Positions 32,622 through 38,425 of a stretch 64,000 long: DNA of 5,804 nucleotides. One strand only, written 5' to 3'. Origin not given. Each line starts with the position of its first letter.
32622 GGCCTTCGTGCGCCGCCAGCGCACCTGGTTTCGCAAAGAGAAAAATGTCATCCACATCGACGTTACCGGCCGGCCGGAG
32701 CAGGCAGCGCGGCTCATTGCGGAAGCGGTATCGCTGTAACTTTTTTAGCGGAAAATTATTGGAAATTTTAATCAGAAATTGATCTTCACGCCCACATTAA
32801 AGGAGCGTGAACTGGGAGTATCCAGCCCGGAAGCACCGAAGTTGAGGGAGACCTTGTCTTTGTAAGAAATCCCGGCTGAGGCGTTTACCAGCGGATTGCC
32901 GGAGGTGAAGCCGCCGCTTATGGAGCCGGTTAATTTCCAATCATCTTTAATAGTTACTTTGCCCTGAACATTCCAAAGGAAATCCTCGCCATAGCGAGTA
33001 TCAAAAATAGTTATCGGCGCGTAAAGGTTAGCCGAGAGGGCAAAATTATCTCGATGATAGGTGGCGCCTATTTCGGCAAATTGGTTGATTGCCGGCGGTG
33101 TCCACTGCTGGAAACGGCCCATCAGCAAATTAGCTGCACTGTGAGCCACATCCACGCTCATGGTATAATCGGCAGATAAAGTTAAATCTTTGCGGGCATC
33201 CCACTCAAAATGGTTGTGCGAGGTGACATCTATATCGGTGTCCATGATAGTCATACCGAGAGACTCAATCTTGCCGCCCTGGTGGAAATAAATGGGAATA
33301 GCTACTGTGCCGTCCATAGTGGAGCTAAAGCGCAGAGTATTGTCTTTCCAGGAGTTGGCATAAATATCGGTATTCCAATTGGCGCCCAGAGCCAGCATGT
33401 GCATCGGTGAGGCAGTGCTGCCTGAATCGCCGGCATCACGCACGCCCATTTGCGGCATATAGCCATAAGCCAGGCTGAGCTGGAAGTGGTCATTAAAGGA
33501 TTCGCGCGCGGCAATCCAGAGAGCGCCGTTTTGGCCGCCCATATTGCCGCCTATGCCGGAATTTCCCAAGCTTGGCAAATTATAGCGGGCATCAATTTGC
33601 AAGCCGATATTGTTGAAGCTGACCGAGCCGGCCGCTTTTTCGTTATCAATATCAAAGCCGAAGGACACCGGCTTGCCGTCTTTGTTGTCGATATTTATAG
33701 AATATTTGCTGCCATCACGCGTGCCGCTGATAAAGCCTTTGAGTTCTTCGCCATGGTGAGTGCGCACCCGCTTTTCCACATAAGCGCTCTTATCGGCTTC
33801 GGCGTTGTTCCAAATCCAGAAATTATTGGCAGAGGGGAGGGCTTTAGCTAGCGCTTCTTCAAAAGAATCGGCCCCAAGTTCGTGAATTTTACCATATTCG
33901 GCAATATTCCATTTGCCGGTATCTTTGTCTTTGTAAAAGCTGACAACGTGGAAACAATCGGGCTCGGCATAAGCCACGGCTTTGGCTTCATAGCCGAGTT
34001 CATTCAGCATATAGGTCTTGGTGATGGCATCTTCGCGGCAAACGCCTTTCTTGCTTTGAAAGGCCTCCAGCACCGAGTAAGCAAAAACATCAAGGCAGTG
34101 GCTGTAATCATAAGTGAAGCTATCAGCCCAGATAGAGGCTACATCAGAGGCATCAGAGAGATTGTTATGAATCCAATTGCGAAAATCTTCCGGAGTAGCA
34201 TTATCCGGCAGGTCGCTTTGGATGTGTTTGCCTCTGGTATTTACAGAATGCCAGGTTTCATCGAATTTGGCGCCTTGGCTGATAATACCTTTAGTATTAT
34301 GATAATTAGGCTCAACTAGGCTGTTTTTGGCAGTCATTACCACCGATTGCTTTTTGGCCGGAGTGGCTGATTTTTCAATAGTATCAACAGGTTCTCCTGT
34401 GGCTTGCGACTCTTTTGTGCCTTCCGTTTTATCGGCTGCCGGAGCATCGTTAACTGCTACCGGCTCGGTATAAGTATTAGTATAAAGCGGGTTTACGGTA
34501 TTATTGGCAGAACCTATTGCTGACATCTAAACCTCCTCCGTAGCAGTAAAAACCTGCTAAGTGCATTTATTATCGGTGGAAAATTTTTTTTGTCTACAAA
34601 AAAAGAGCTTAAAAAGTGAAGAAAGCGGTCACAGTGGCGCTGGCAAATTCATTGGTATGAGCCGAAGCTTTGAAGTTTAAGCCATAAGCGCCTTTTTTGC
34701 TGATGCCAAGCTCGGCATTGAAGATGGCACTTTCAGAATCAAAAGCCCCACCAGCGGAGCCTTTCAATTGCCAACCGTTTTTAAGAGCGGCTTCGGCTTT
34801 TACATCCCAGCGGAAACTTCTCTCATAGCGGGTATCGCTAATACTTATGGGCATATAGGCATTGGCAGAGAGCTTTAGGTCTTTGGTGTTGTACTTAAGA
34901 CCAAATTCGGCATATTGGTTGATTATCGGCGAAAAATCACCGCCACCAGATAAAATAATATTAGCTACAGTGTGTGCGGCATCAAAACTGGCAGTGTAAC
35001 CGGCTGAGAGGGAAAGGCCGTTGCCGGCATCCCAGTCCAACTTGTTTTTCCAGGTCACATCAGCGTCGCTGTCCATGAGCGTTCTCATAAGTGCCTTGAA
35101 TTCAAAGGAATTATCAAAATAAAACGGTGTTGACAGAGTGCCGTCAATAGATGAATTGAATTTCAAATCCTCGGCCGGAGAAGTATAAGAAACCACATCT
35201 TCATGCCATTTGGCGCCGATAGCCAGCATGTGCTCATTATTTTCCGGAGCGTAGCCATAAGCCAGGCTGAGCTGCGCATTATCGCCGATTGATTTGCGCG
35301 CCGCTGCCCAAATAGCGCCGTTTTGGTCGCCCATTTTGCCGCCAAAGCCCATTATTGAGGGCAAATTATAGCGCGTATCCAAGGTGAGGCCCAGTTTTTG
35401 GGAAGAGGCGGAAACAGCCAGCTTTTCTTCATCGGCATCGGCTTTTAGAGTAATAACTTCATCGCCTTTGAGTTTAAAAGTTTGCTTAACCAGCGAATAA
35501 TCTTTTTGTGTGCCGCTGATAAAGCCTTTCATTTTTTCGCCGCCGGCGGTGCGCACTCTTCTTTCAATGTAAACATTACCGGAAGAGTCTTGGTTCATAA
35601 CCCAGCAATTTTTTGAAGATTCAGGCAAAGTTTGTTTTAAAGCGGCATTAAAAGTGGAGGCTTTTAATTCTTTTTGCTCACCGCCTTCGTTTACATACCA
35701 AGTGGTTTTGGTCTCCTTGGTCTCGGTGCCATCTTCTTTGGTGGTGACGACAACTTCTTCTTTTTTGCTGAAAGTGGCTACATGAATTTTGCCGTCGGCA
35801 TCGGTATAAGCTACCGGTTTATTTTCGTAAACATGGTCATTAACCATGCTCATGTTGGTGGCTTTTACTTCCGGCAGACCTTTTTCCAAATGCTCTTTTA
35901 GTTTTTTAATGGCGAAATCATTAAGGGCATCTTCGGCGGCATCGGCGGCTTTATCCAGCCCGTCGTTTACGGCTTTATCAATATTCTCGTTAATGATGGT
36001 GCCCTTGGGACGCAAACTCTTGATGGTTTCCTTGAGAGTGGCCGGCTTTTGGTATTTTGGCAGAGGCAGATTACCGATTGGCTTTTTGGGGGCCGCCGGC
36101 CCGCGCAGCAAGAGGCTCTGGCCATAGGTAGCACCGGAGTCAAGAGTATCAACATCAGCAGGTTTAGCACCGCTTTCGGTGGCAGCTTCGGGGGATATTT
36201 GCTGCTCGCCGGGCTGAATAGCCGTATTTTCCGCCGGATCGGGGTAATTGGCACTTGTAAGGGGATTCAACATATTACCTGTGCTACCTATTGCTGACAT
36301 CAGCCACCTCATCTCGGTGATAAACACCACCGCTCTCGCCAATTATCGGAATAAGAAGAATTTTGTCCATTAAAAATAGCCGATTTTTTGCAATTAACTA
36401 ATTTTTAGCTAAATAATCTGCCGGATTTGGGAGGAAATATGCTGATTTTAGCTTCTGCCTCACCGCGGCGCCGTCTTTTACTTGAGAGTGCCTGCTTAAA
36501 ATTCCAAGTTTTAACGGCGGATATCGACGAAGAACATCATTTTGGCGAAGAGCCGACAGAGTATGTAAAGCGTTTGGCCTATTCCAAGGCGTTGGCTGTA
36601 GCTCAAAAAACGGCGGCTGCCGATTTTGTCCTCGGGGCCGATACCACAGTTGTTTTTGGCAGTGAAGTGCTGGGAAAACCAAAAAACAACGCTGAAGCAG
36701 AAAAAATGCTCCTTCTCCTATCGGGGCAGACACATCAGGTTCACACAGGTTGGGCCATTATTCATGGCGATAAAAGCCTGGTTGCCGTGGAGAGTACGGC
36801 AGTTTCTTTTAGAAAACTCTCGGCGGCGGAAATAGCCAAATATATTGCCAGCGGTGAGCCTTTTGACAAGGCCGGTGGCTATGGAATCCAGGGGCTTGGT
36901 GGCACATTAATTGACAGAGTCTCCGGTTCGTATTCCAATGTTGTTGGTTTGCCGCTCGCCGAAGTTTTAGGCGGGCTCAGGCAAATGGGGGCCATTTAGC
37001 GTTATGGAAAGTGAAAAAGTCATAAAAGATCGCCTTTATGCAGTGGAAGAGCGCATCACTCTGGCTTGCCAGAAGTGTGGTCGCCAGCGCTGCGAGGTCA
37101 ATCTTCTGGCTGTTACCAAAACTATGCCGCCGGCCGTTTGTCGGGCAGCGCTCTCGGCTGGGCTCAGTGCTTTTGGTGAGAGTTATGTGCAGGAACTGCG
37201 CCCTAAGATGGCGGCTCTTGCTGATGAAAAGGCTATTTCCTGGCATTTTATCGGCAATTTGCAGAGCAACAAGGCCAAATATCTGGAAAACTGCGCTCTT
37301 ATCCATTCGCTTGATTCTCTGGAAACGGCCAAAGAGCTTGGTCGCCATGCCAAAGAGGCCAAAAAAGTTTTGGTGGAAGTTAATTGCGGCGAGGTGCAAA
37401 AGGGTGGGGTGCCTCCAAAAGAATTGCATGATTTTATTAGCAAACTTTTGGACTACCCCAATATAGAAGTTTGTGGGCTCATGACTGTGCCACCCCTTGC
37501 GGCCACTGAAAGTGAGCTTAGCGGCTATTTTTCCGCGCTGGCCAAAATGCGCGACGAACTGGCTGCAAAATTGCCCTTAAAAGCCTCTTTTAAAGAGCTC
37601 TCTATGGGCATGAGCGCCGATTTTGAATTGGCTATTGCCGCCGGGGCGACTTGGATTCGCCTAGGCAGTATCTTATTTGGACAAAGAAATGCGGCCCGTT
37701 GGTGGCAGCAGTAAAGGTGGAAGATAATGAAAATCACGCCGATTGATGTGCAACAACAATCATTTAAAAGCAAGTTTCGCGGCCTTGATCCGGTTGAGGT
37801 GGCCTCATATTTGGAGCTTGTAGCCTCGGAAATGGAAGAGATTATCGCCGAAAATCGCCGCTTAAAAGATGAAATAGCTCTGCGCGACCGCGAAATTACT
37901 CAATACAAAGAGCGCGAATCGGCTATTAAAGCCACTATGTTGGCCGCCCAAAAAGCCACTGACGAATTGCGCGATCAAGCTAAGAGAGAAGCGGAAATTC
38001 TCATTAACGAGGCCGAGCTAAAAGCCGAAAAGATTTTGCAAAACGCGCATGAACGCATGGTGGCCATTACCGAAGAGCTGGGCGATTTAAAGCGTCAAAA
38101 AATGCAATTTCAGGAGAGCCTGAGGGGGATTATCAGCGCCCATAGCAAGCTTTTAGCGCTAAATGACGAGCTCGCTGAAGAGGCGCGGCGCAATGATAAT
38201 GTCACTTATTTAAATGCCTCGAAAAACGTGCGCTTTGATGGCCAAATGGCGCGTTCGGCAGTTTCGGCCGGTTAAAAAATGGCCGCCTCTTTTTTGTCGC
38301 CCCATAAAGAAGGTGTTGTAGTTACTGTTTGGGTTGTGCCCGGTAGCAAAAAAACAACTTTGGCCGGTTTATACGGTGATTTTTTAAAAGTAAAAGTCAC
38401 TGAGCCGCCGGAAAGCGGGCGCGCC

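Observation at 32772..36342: Paralogous pair: transglutaminase-like domain fused to a beta-barrel-like C-terminus; second copy is a likely pseudo-enzyme; shared unusual N-terminal MSAIGS motif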

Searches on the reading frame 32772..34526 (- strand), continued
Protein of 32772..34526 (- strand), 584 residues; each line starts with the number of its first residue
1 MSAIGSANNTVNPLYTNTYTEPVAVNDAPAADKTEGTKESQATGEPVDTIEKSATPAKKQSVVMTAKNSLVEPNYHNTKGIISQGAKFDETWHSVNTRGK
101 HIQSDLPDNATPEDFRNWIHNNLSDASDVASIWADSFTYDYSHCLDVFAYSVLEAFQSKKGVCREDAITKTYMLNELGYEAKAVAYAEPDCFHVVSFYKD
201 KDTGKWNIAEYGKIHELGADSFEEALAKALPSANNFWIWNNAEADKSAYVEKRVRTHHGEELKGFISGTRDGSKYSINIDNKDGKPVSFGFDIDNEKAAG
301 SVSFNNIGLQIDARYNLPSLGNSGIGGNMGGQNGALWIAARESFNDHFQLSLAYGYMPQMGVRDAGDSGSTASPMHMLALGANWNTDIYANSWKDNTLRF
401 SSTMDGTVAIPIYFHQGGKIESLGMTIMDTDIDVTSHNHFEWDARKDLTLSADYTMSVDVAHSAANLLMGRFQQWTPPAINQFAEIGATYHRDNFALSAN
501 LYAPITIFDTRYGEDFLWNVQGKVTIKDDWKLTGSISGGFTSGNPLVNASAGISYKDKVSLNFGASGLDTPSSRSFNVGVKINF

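Call 66: fold_search(model_id=the predicted structure, library=pdb)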
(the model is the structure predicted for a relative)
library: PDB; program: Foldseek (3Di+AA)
matches with E <= 10: 809; with E <= 0.001: 33
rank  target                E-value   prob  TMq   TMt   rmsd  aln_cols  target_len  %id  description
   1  8gl6_F                2.6e-05  1.00  0.22  0.31  12.9       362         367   10  The Type 9 Secretion System in vitro assembled, RemA-CTD substrate bound complex (released 2024-01-31)
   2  9i98_A                2.8e-05  0.99  0.20  0.21  21.8       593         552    9  Cryo-EM structure of Shigella flexneri LptDE bound by a Bicyclic peptide molecule (Compound 13) (released 2025-10-15)
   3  5ixm_C                3.9e-05  0.97  0.18  0.19  22.1       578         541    9  The LPS Transporter LptDE from Yersinia pestis, core complex (released 2016-05-18)
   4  5ixm_E                5.7e-05  0.97  0.19  0.20  22.2       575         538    8  The LPS Transporter LptDE from Yersinia pestis, core complex (released 2016-05-18)
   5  5ixm_A                1.0e-04  0.96  0.19  0.20  21.3       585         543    9  The LPS Transporter LptDE from Yersinia pestis, core complex (released 2016-05-18)
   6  6prn                  1.3e-04  1.00  0.23  0.40  15.2       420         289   10  E1M, K50A, R52A MUTANT OF RH. BLASTICA PORIN (released 1998-08-12)
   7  2f1c                  1.4e-04  1.00  0.20  0.39  11.1       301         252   15  Crystal structure of the monomeric porin OmpG (released 2006-06-27)
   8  9rpw_A                1.6e-04  0.93  0.19  0.20  21.8       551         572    8  Cryo-EM structure of Shigella flexneri LptDE dimer: closed-state unbound and open-state bound by Oekolampad phage RBP (released 2025-12-10)
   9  5prn                  1.7e-04  1.00  0.23  0.39  15.1       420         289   10  E1M, Y96W, S119W MUTANT OF RH. BLASTICA PORIN (released 1998-08-12)
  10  2o5p_B                1.7e-04  0.85  0.20  0.16  22.9       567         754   10  Crystal structure of the full length ferric pyoverdine outer membrane receptor FpvA of Pseudomonas aeruginosa in its a (released 2007-10-30)
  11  6oqh_MODEL_1_A        1.8e-04  1.00  0.23  0.41  11.1       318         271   15  Solution NMR structure of a quiet outer membrane protein G Nanopore (OmpG mutant: Delta-L6-D215) (released 2019-06-05)
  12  2prn                  1.9e-04  1.00  0.22  0.39  15.3       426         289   10  RHODOPSEUDOMONAS BLASTICA PORIN, TRIPLE MUTANT E1M, E99W, A116W (released 1999-01-13)
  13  3prn                  2.3e-04  1.00  0.23  0.40  15.3       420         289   10  E1M, A104W MUTANT OF RH. BLASTICA PORIN (released 1998-08-12)
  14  8prn                  2.3e-04  1.00  0.22  0.39  15.3       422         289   10  E1M, K50A, R52A, D97A, E99A MUTANT OF RH. BLASTICA PORIN (released 1998-08-12)
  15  6rcp_A                2.4e-04  1.00  0.21  0.31  13.4       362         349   10  Crystal structure of the OmpK36 clinical isolate ST258 from Klebsiella pneumonia (released 2019-09-11)
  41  7pjo_AAA              1.2e-03  1.00  0.18  0.44   7.5       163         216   16  Crystal form 3 of CPR-C4: a cysteine protease from the Candidate Phyla Radiation (released 2022-07-06)
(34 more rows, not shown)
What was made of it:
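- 32775..33704 (-): Copy A beta-barrel (about residues 275-584). About 16 long antiparallel strands, ending in a C-terminal beta-signal-like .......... Call 66 (PorV-like chain, LptD, porins, OmpG).
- On Transglutaminase-like superfamily (Pfam PF01841, papain-like clan): Foldseek: 3isr_A E 7.8e-4 and 7pjo E 1.2e-3, both with probability 1.00 (call 66).
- Foldseek finds both outer-membrane barrels and TGase-like cysteine proteases (call 66).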

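Call 69: find_related_loci(query=A5, collection=metagenome_contigs, flank=10000)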
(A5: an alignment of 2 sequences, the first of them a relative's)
Query A5 (452 aa) in metagenome_contigs; peptide patterns used: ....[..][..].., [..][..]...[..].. (x = any residue, [..] = any of these).
181 stretches matched a pattern; 1 encode a relative of the query (tblastn E <= 1e-3); 1 distinct loci.
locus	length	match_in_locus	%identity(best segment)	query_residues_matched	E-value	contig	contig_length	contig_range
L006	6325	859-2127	43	24-437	1e-97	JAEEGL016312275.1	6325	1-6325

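Call 78: find_encoding_contigs(protein=P0009, flank=10000, max_places=4)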
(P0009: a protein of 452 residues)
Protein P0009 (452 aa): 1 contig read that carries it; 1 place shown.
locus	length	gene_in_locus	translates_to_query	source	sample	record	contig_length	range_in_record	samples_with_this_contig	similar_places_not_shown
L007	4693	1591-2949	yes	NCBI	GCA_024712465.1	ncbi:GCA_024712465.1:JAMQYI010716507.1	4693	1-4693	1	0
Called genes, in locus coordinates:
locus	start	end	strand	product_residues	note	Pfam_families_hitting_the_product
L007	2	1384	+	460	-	?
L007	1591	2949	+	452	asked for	-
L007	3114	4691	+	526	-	?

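Call 79: find_encoding_contigs(protein=P0017, flank=10000, max_places=4)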
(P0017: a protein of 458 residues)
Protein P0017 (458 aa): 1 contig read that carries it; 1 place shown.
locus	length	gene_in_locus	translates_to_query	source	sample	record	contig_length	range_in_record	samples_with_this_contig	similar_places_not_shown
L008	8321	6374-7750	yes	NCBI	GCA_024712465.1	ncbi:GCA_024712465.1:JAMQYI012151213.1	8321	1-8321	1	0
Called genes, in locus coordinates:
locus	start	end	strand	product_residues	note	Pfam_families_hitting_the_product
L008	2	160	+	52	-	?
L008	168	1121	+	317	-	-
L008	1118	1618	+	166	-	-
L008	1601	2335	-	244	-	PF13539:Peptidase_M15_4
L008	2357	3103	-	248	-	PF00535:Glycos_transf_2, PF13641:Glyco_tranf_2_3 (weak)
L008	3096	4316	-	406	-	PF02684:LpxB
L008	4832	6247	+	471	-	PF00188:CAP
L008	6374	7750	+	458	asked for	-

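Call 92: find_encoding_contigs(protein=P0005, flank=10000, max_places=3)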
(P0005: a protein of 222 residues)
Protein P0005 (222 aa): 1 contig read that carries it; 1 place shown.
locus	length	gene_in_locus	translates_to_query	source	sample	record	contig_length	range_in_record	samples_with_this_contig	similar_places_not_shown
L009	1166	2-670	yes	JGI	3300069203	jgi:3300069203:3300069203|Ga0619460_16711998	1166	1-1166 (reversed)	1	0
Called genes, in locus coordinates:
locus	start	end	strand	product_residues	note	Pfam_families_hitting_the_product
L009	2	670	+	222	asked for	?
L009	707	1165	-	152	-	?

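Call 93: find_encoding_contigs(protein=P0007, flank=10000, max_places=3)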
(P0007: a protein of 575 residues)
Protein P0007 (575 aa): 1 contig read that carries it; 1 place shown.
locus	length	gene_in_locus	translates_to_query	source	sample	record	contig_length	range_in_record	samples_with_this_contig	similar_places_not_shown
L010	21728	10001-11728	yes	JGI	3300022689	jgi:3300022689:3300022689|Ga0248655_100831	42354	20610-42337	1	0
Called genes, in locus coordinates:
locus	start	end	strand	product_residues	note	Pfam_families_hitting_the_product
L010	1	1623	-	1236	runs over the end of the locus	PF13424:TPR_12 (faint), PF00515:TPR_1 (faint), PF07719:TPR_2 (faint), PF13174:TPR_6 (faint), PF13428:TPR_14 (faint), PF13432:TPR_16 (faint), PF13525:YfiO (faint), PF14559:TPR_19 (weak), +1 more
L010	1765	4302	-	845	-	PF07719:TPR_2 (faint), PF12895:ANAPC3 (faint), PF13174:TPR_6 (faint), PF13432:TPR_16 (faint), PF14559:TPR_19 (faint)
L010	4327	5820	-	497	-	PF05048:NosD, PF13229:Beta_helix, PF02412:TSP_3 (faint), PF00691:OmpA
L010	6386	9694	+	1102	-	PF00930:DPPIV_N (faint), PF07676:PD40 (faint), PF25174:Beta-prop_THOC3 (faint), PF26550:Tricorn_2nd, PF26549:Tricorn_N (weak), PF01103:Omp85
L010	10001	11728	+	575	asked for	-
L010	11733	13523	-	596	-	PF00117:GATase, PF07722:Peptidase_C26 (weak), PF02540:NAD_synthase (faint), PF00958:GMP_synt_C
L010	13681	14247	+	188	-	-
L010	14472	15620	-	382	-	PF00226:DnaJ, PF01556:DnaJ_C, PF27659:CHP02642 (faint), PF00684:DnaJ_CXXCXGXG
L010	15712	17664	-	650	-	PF00012:HSP70, PF06723:MreB_Mbl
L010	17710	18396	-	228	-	PF01025:GrpE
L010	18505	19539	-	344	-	PF01628:HrcA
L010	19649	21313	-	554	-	-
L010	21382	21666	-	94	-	PF00166:Cpn10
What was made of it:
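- P0007 lies next to an Omp85-domain gene (call 93).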

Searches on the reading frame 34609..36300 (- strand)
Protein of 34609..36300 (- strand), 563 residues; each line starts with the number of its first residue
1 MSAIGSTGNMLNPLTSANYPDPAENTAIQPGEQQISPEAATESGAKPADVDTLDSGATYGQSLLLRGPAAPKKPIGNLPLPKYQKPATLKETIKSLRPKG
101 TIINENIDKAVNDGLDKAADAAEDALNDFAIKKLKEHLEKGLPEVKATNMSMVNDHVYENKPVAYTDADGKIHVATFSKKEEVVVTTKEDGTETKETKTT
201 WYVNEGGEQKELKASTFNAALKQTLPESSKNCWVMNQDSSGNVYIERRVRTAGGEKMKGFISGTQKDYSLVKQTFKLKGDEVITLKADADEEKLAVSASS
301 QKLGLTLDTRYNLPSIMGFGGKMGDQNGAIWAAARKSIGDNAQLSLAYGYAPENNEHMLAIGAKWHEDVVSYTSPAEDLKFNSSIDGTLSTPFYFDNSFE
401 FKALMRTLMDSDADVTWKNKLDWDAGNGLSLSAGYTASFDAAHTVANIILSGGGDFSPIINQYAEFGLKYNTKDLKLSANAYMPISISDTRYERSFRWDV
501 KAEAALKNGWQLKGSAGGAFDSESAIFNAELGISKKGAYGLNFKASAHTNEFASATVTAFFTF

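Call 4: search_protein_families(library=pfam, proteins=[window:34609-36300:-], max_evalue=1)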
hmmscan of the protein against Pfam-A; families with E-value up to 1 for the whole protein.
window:34609-36300:- (563 aa): 5 families
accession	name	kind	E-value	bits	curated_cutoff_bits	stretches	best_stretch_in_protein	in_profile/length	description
PF00593.30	TonB_dep_Rec_b-barrel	-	0.0014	19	27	1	410-482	212-293/436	TonB dependent receptor-like, beta-barrel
PF25791.1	BREX_BrxC_wHTH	-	0.021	15.2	27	1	120-205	29-113/126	BREX ATP-binding protein BrxC winged helix-turn-helix domain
PF08410.15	DUF1737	-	0.043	14.1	24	1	503-523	20-40/53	Domain of unknown function (DUF1737)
PF22681.2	Lmo2446-like_N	-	0.07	13.8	29.7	1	171-208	32-69/72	Lmo2446-like, N-terminal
PF07742.17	BTG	-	0.087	13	23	1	211-275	24-86/117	BTG family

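Call 5: search_protein_families(library=ncbifam, proteins=[window:34609-36300:-], max_evalue=1)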
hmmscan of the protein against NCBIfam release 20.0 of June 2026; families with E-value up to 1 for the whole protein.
window:34609-36300:- (563 aa): 1 family
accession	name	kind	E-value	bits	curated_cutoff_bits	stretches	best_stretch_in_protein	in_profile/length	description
TIGR01783.1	TonB-siderophor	subfamily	0.00065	18.4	223.5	1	405-482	398-475/649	TonB-dependent siderophore receptor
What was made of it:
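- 34612..35499 (-): Copy B beta-barrel region (about residues 268-563, by alignment to copy A). No separate model was made. Calls 4 and 5 (sub-threshold TonB-dependent-receptor barrel hits).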

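Call 8: find_homologous_proteins(query=window:34609-36300:-)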
Query window:34609-36300:- (563 aa): 1 proteins with E <= 0.001 among 8000 candidates.
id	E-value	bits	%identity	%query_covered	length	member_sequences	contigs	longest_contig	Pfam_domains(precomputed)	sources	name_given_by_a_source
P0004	0.0e+0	1257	100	100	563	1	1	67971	-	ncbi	-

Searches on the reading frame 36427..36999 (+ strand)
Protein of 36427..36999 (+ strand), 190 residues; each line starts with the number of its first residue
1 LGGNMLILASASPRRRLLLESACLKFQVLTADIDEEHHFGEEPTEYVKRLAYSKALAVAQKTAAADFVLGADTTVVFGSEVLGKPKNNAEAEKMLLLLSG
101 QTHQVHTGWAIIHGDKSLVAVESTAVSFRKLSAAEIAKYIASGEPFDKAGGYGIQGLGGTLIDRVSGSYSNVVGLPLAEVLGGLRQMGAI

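Call 34: search_protein_families(library=pfam, proteins=[window:36427-36999:+], max_evalue=0.001)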
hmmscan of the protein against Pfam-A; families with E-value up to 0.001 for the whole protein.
window:36427-36999:+ (190 aa): 1 family
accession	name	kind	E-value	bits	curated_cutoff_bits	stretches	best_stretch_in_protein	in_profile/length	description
PF02545.19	Maf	-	4.8e-63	212.7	27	1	6-186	2-186/187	Maf-like protein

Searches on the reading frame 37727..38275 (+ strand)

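Call 34: search_protein_families(library=pfam, proteins=[window:37727-38275:+], max_evalue=0.001)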
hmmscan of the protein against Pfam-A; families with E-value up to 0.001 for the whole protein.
window:37727-38275:+ (182 aa): 2 families
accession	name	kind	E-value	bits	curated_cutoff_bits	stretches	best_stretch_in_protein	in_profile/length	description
PF05103.18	DivIVA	-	2.3e-38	131.6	28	1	3-132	1-130/131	DivIVA protein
PF15294.11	Leu_zip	-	0.00021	21.3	28.2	1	11-133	110-236/275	Leucine zipper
